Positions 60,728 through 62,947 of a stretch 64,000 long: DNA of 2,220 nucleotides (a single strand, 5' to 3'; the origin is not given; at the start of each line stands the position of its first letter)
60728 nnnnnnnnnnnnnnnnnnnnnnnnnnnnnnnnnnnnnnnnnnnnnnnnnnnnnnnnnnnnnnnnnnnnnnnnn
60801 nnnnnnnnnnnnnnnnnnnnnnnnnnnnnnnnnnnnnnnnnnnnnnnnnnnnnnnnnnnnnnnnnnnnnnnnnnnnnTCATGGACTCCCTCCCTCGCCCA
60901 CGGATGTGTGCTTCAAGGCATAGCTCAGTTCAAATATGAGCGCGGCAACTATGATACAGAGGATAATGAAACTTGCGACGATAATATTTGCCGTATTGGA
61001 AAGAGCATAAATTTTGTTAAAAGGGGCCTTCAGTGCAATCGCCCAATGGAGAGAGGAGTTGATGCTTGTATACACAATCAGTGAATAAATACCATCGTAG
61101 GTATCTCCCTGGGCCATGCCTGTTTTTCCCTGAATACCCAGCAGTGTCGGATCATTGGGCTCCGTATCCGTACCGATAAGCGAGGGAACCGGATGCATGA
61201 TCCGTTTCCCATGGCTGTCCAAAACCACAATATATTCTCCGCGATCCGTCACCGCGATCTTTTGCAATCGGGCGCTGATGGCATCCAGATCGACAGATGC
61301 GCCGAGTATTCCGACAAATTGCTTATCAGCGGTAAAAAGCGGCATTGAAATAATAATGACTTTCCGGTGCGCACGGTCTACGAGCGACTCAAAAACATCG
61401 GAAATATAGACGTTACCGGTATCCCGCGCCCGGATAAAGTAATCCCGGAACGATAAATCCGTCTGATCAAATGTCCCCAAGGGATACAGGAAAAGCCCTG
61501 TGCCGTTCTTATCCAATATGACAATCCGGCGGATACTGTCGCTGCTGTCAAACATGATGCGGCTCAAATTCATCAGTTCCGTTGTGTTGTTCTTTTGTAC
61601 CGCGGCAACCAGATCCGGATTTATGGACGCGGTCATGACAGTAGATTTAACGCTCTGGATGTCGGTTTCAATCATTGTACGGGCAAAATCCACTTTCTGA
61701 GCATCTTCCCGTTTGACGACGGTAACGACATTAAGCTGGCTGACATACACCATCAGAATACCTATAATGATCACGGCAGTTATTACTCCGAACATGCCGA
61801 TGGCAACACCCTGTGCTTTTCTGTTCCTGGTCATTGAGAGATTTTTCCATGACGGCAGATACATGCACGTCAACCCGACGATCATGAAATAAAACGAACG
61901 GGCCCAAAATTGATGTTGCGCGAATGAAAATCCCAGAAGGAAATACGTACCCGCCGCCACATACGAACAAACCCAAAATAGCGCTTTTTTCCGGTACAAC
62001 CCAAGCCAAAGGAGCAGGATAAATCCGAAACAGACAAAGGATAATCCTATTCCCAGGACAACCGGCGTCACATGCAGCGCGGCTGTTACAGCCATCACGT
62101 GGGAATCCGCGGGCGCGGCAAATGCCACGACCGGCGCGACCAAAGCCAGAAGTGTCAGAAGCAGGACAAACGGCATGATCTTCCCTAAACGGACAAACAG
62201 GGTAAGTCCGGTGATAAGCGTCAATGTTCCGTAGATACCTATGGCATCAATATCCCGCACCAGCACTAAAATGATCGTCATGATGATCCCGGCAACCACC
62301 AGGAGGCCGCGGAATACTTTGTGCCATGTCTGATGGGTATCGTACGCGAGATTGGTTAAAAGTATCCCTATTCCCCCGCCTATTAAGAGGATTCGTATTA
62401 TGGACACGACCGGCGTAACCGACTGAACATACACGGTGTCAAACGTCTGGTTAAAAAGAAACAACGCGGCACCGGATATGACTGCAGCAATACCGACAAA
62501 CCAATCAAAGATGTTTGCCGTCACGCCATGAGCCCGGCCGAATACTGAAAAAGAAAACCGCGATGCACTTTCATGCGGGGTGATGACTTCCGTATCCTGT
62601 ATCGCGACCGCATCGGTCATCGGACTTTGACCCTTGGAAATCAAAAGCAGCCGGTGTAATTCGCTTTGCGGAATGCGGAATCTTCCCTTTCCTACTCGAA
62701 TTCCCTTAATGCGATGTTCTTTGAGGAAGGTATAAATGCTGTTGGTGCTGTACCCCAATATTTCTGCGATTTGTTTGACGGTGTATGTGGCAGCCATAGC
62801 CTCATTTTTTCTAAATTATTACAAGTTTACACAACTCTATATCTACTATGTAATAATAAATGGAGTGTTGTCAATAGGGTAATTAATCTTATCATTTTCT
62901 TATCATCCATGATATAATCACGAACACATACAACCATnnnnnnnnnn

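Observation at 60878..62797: Unusual one-component membrane regulator: cytoplasmic N-terminal HTH, 8-TM core, periplasmic double-Cache sensor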

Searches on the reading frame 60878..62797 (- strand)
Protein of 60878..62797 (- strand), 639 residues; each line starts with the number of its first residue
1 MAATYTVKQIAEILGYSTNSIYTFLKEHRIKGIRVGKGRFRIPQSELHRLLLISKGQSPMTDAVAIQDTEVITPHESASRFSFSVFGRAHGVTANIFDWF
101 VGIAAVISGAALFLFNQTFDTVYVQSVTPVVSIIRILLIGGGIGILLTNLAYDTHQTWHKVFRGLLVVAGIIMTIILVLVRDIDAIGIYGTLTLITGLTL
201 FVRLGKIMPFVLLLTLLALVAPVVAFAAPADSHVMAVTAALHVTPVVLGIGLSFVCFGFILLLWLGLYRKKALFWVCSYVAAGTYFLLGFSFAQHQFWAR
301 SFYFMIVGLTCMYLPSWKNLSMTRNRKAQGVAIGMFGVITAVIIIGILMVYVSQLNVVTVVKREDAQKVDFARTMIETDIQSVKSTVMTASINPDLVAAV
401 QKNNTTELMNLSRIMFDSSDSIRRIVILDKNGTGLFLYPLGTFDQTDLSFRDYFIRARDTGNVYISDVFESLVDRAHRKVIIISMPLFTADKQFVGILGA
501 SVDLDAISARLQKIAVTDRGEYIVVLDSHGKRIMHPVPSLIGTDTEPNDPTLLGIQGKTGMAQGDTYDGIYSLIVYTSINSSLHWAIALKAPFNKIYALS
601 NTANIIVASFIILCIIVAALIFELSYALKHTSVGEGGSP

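Call 3: search_protein_families(library=pfam, proteins=[window:60878-62797:-], max_evalue=1)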
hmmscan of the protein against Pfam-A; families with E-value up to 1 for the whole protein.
window:60878-62797:- (639 aa): 11 families
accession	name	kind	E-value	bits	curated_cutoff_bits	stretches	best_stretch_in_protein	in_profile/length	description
PF02743.24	dCache_1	-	2.9e-22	79.8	45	1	373-588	19-238/240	Cache domain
PF12728.13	HTH_17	-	7.6e-09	36.1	27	1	5-51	2-47/51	Helix-turn-helix domain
PF17203.10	sCache_3_2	-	9e-05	23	28.4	1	520-546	53-81/140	Single cache domain 3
PF22673.2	MCP-like_PDC_1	-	0.00097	20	27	1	444-508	50-112/113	Methyl-accepting chemotaxis protein-like, first PDC sensor domain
PF14827.12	dCache_3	-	0.0013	18.8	25.7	1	369-513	12-153/239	Double sensory domain of two-component sensor kinase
PF17200.10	sCache_2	-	0.019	15.3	25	1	510-545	44-80/155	Single Cache domain 2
PF03548.22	LolA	-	0.045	13.9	23.6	1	348-432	56-141/165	Outer membrane lipoprotein carrier protein LolA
PF21531.3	Rv2175c_wHTH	-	0.058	13.8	27.1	1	3-43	14-53/57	DNA-binding protein Rv2175c, wHTH domain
PF13384.12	HTH_23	-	0.12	12.7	24.6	1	5-29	18-42/50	Homeodomain-like domain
PF06056.18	Terminase_5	-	0.23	11.9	20.3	1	5-29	14-38/58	Putative ATPase subunit of terminase (gpP-like)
PF13551.12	HTH_29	-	0.28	11.7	28.1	1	5-30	13-41/64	Winged helix-turn helix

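Call 4: search_protein_families(library=ncbifam, proteins=[window:60878-62797:-], max_evalue=1)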
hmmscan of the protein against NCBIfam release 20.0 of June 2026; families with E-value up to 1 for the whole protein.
window:60878-62797:- (639 aa): 6 families
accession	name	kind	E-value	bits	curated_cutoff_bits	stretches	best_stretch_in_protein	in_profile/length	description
TIGR01764.1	excise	domain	3.3e-08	33.7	28.8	1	4-50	1-46/49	excisionase family DNA-binding protein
NF050802.1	AspChtxCcaA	equivalog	4.5e-06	25.3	1300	1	461-621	176-346/700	aspartate chemotaxis receptor CcaA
NF033518.0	transpos_IS607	equivalog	0.008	15.7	110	1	8-59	1-52/187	IS607 family transposase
NF038303.1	EPS_HpsB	equivalog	0.0098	15.9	150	1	339-410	11-82/211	hormogonium polysaccharide secretion pseudopilin HpsB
NF003409.0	PRK04778.1-3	equivalog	0.19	10.4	562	1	335-428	4-100/570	septation ring formation regulator EzrA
NF058541.1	SusR_regulator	equivalog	0.76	8.9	480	1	8-26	477-495/515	SusR family glycan utilization regulator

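Call 7: find_homologous_proteins(query=window:60878-62797:-, max_evalue=0.001)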
Query window:60878-62797:- (639 aa): 153 proteins with E <= 0.001 among 8000 candidates; the best 120 are listed.
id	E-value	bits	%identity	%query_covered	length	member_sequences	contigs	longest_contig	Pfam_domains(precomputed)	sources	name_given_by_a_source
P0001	0.0e+0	1393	100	100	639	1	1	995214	PF12728.14,PF02743.25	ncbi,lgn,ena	-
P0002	0.0e+0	1056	73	100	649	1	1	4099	PF12728.14,PF02743.25,PF22673.3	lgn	-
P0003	0.0e+0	1052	73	100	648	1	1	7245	PF12728.14,PF02743.25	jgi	jgi:excisionase family DNA binding protein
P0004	0.0e+0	1046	73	100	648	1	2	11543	PF12728.14,PF02743.25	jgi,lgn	jgi:excisionase family DNA binding protein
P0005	0.0e+0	1036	71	100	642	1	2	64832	PF12728.14,PF02743.25,PF17203.11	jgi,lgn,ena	jgi:excisionase family DNA binding protein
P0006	0.0e+0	1021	70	100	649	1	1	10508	PF12728.14,PF02743.25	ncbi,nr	ncbi:MAG: DNA-binding protein [Candidatus Gottesmanbacteria bacterium]|nr:DNA-binding protein [Candi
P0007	0.0e+0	1013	71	100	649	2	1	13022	PF12728.14,PF02743.25,PF14827.13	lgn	-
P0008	5.4e-297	1004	70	100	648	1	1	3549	PF12728.14,PF02743.25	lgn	-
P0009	3.2e-295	999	69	100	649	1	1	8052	PF12728.14,PF02743.25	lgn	-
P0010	3.4e-287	972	67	100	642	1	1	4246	PF12728.14,PF02743.25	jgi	jgi:excisionase family DNA binding protein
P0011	3.9e-285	965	66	100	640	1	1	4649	PF12728.14,PF02743.25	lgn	-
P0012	3.3e-282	956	67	100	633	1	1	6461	PF12728.14,PF02743.25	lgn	-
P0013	6.5e-275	932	66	100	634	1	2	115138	PF12728.14,PF02743.25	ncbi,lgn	-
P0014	1.7e-274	930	66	100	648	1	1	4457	PF12728.14,PF02743.25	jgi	jgi:excisionase family DNA binding protein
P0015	1.7e-271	920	65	100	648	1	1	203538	PF12728.14,PF02743.25,PF22673.3,PF17203.11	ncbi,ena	-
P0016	6.9e-266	902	62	100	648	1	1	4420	PF12728.14,PF02743.25,PF22673.3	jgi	jgi:excisionase family DNA binding protein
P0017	3.5e-259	880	63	100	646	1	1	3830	PF12728.14,PF02743.25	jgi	jgi:excisionase family DNA binding protein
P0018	6.1e-251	852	61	100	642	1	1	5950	PF12728.14,PF02743.25,PF14827.13,PF22673.3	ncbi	-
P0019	5.7e-240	816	57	100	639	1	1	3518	PF12728.14,PF02743.25,PF22673.3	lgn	-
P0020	9.4e-207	706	52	95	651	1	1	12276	PF12728.14,PF02743.25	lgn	-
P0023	1.5e-196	673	49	100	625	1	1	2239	PF12728.14,PF02743.25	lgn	-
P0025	1.3e-170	587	44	97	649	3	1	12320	PF12728.14,PF02743.25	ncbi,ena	-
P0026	2.1e-167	576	44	100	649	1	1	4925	PF12728.14,PF02743.25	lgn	-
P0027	2.3e-165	570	45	100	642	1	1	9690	PF12728.14,PF02743.25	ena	-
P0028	1.6e-164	567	44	100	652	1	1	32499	PF12728.14,PF02743.25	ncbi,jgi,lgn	-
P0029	5.8e-164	565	45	100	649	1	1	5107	PF12728.14,PF02743.25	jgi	jgi:excisionase family DNA binding protein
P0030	4.0e-162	559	43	100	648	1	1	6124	PF12728.14,PF02743.25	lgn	-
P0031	1.1e-160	554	44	100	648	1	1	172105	PF12728.14,PF02743.25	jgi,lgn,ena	-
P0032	1.2e-159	551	43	100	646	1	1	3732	PF12728.14,PF02743.25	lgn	-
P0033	7.2e-159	548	42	100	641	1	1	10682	PF12728.14,PF02743.25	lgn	-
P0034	2.3e-158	547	42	100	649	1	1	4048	PF12728.14,PF02743.25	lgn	-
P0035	5.4e-158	545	42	100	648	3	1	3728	PF12728.14,PF02743.25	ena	-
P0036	4.4e-157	542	42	100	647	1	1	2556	PF12728.14,PF02743.25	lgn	-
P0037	6.1e-156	539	41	100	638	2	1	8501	PF12728.14,PF02743.25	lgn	-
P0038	2.3e-155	537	41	97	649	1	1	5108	PF12728.14,PF02743.25,PF14827.13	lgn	-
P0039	3.4e-155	536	42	97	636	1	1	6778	PF12728.14,PF02743.25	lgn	-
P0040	7.0e-154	532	42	97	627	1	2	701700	PF12728.14,PF02743.25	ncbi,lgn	-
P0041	5.6e-145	502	39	100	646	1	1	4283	PF12728.14,PF02743.25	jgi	jgi:excisionase family DNA binding protein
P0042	4.7e-143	496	41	100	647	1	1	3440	PF12728.14,PF02743.25,PF17203.11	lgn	-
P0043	1.6e-140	488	40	100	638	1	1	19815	PF12728.14,PF02743.25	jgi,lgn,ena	-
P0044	1.7e-139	484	39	100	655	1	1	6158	PF12728.14,PF02743.25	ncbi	-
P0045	4.2e-130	453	37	100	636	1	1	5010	PF12728.14,PF02743.25,PF14827.13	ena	-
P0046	9.8e-130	452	38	100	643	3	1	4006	PF12728.14,PF02743.25,PF14827.13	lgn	-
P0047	4.6e-129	450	39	99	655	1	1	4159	PF12728.14,PF02743.25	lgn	-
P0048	9.6e-127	442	38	94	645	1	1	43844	PF12728.14,PF02743.25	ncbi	-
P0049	2.0e-126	441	36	97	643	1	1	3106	PF12728.14,PF02743.25,PF14827.13,PF22673.3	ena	-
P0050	4.6e-126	440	37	99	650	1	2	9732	PF12728.14,PF02743.25,PF17203.11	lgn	-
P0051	7.5e-125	436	36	97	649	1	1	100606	PF12728.14,PF02743.25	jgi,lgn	jgi:excisionase family DNA binding protein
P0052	3.9e-123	430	37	100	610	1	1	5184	PF12728.14,PF02743.25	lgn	-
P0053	8.9e-123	429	38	97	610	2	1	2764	PF12728.14,PF02743.25,PF14827.13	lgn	-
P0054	4.0e-122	427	37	98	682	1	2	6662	PF12728.14,PF02743.25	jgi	jgi:excisionase family DNA binding protein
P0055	1.9e-121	425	35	100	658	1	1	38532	PF12728.14,PF02743.25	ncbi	-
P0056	1.7e-120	422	37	94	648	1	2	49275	PF12728.14,PF02743.25,PF14827.13,PF17203.11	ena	-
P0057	2.2e-120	421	36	100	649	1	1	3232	PF12728.14,PF02743.25,PF14827.13,PF22673.3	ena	-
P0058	1.4e-119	419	37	97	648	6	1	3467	PF12728.14,PF02743.25,PF14827.13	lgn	-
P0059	1.6e-119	418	36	98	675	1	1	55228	PF12728.14,PF02743.25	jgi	jgi:excisionase family DNA binding protein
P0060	3.4e-119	417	36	97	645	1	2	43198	PF12728.14,PF02743.25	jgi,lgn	jgi:excisionase family DNA binding protein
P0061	4.2e-118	414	36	100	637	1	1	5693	PF12728.14,PF02743.25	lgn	-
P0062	1.3e-117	412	35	98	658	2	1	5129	PF12728.14,PF02743.25,PF22673.3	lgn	-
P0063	1.7e-117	412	36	100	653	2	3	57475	PF12728.14,PF02743.25,PF14827.13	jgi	-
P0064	7.7e-116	406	35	98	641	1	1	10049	PF12728.14,PF02743.25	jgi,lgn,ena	-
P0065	1.1e-115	406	34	98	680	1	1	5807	PF12728.14,PF02743.25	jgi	jgi:excisionase family DNA binding protein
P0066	1.3e-115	405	36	94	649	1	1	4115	PF12728.14,PF02743.25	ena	-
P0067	1.9e-115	405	36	100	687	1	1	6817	PF12728.14,PF02743.25,PF17203.11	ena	-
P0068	4.1e-114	401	35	100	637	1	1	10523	PF12728.14,PF02743.25,PF14827.13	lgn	-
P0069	8.3e-114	399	34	100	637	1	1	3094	PF12728.14,PF02743.25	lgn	-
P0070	3.1e-113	398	34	98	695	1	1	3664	PF12728.14,PF02743.25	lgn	-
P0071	5.4e-113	397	35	100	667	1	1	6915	PF12728.14,PF02743.25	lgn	-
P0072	5.9e-113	397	35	98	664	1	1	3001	PF12728.14,PF02743.25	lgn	-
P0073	7.8e-113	396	35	99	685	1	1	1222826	PF12728.14,PF02743.25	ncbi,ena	-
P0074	1.4e-112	395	34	100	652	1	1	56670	PF12728.14,PF02743.25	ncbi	-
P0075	1.6e-112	395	34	100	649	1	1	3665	PF12728.14,PF02743.25,PF22673.3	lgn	-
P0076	3.0e-112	394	35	100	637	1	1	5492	PF12728.14,PF02743.25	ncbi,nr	ncbi:helix-turn-helix domain-containing protein [Candidatus Gottesmanbacteria bacterium]|nr:helix-tu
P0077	6.5e-112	393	34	100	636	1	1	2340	PF12728.14,PF02743.25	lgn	-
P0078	6.6e-111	390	34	98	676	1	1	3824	PF12728.14,PF02743.25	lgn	-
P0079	1.1e-110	389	35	97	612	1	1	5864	PF12728.14,PF02743.25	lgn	-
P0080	3.1e-110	388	33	100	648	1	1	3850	PF12728.14,PF02743.25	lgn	-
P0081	1.4e-109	386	35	98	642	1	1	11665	PF12728.14,PF02743.25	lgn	-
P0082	1.6e-109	385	34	100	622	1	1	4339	PF12728.14,PF02743.25,PF14827.13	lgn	-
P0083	3.5e-109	384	34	95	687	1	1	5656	PF12728.14,PF02743.25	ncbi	-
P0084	3.9e-108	381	36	100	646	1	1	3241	PF12728.14,PF02743.25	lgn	-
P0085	4.2e-107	377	33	95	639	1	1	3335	PF12728.14,PF02743.25,PF14827.13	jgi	jgi:excisionase family DNA binding protein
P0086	7.4e-107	377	37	81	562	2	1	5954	PF12728.14,PF02743.25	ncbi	-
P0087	8.6e-107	376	35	94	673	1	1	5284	PF12728.14,PF02743.25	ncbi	-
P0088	1.9e-105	372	34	98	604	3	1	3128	PF12728.14,PF02743.25,PF17203.11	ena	-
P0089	2.2e-105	372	39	77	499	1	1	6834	PF12728.14,PF02743.25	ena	-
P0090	4.1e-105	371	35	97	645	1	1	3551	PF12728.14,PF02743.25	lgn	-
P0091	6.4e-105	370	35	98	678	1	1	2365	PF12728.14,PF02743.25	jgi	-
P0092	1.3e-104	369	34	98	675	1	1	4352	PF12728.14,PF02743.25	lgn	-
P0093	1.5e-104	369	34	97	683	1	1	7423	PF12728.14,PF02743.25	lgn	-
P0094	1.9e-103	365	34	99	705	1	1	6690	PF12728.14,PF02743.25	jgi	jgi:excisionase family DNA binding protein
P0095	3.0e-103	365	33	98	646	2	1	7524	PF12728.14,PF02743.25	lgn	-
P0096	4.9e-103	364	35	100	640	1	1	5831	PF12728.14,PF02743.25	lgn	-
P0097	1.0e-102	363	33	99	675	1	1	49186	PF12728.14,PF02743.25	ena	-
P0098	2.1e-102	362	33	100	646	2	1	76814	PF12728.14,PF02743.25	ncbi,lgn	-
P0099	4.2e-102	361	33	100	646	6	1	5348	PF12728.14,PF02743.25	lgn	-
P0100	1.0e-101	360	34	96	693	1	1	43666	PF12728.14,PF02743.25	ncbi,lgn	-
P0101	1.6e-101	359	34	96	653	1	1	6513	PF12728.14,PF02743.25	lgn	-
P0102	1.9e-100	355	33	98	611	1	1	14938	PF12728.14,PF02743.25,PF22309.3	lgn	-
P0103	1.7e-99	352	34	96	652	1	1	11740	PF12728.14,PF02743.25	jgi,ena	-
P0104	4.6e-99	351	32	96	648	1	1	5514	PF12728.14,PF02743.25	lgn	-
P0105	4.1e-98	348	33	100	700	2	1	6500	PF12728.14,PF02743.25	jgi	-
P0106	4.8e-98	347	32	100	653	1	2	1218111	PF12728.14,PF02743.25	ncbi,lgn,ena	-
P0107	1.6e-97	346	32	98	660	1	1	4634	PF12728.14,PF02743.25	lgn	-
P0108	4.0e-97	344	32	94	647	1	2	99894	PF12728.14,PF02743.25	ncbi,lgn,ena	-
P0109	2.1e-96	342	32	97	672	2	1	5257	PF12728.14,PF02743.25,PF17203.11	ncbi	-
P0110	1.8e-94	336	30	99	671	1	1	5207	PF12728.14,PF02743.25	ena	-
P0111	3.1e-94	335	32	97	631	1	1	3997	PF12728.14,PF02743.25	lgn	-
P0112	5.4e-94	334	32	97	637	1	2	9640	PF12728.14,PF02743.25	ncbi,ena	-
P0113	7.8e-94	334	31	95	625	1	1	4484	PF12728.14,PF02743.25,PF17203.11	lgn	-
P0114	2.8e-93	332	31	97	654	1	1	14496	PF12728.14,PF02743.25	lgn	-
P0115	7.3e-93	330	30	99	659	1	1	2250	PF12728.14,PF02743.25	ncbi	-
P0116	1.5e-90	323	30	98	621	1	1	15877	PF12728.14,PF02743.25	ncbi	-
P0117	8.4e-90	320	29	97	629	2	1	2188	PF12728.14,PF02743.25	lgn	-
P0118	1.0e-88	317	31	98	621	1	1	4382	PF12728.14,PF02743.25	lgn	-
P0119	2.4e-87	312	30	100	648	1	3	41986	PF12728.14,PF02743.25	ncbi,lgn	-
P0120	1.1e-86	310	31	97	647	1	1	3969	PF12728.14,PF02743.25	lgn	-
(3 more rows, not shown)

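Call 10: find_related_loci(query=A1, collection=genome_contigs, flank=10000)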
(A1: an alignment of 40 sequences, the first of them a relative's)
Query A1 (639 aa) in genome_contigs; peptide patterns used: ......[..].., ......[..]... (x = any residue, [..] = any of these).
68 stretches matched a pattern; 42 encode a relative of the query (tblastn E <= 1e-3); 42 distinct loci.
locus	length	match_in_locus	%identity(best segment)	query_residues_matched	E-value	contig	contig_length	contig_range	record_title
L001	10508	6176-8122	70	1-639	0e+0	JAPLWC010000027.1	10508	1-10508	MAG: Candidatus Gottesmanbacteria bacterium isolate LacPavin_0920_SED3_MAG_47_8 LacPavin_0920_SED3_scaffold_1111408, who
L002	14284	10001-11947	70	1-639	0e+0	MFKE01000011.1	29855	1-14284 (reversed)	MAG: Candidatus Gottesmanbacteria bacterium RIFOXYB1_FULL_47_11 rifoxyb1_full_scaffold_1821, whole genome shotgun sequen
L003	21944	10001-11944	67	1-639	0e+0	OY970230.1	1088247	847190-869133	MAG: Candidatus Gottesmanbacteria bacterium isolate MFD01689.bin.c.3 genome assembly, chromosome: 1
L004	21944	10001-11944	65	1-639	0e+0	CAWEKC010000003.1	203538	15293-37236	MAG: Candidatus Gottesmanbacteria bacterium isolate MFD05942.bin.1.195 genome assembly, contig: contig_33411, whole geno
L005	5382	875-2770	44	1-623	0e+0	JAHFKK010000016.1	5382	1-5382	MAG: Candidatus Gottesmanbacteria bacterium isolate nzgw408 NODE_20980_length_5383_cov_6.323641, whole genome shotgun se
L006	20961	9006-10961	44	1-639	3e-174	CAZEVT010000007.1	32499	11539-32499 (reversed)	MAG TPA_asm: uncultured Gammaproteobacteria bacterium isolate SRP119689_co1_156 genome assembly, contig: NODE_1687_lengt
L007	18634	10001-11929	37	1-638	4e-132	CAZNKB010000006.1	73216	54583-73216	MAG TPA_asm: uncultured Gammaproteobacteria bacterium isolate SRP173033_co3_60 genome assembly, contig: NODE_281_length_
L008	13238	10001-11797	37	1-601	1e-128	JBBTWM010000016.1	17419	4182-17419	MAG: Patescibacteria group bacterium isolate H41-bin127_1 H41_bin127_1_000000000016, whole genome shotgun sequence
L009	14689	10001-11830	38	1-603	2e-127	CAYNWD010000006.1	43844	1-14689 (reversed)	MAG TPA_asm: uncultured Gammaproteobacteria bacterium isolate binchicken_co38_90 genome assembly, contig: NODE_1843_leng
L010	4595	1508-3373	36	1-612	2e-126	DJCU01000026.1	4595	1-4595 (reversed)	MAG TPA_asm: Candidatus Gottesmanbacteria bacterium UBA5942 UBA5942_contig_955, whole genome shotgun sequence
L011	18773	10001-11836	36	1-599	9e-124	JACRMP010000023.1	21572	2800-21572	MAG: Candidatus Gottesmanbacteria bacterium isolate NC_groundwater_1910_Pr3_S2p5_48_11 SR2-18-S2p5_coassembly_scaffold_1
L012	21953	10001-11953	36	1-639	5e-122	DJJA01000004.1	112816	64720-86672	MAG TPA_asm: Candidatus Gottesmanbacteria bacterium UBA6580 UBA6580_contig_155, whole genome shotgun sequence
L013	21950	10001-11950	35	1-639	2e-119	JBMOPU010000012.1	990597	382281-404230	MAG: Patescibacteria group bacterium isolate Betzabe_MAG136 MAG136_14, whole genome shotgun sequence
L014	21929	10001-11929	35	1-635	8e-117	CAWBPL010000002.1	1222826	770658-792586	MAG: Candidatus Gottesmanbacteria bacterium isolate MFD01476.bin.2.135 genome assembly, contig: contig_74641, whole geno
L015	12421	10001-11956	34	1-639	2e-119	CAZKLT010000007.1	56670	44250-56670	MAG TPA_asm: uncultured Gammaproteobacteria bacterium isolate SRP237561_co1_402 genome assembly, contig: NODE_744_length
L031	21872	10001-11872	29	1-614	1e-76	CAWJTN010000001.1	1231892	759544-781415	MAG: Candidatus Roizmanbacteria bacterium isolate MFD04408.bin.1.61 genome assembly, contig: contig_30883, whole genome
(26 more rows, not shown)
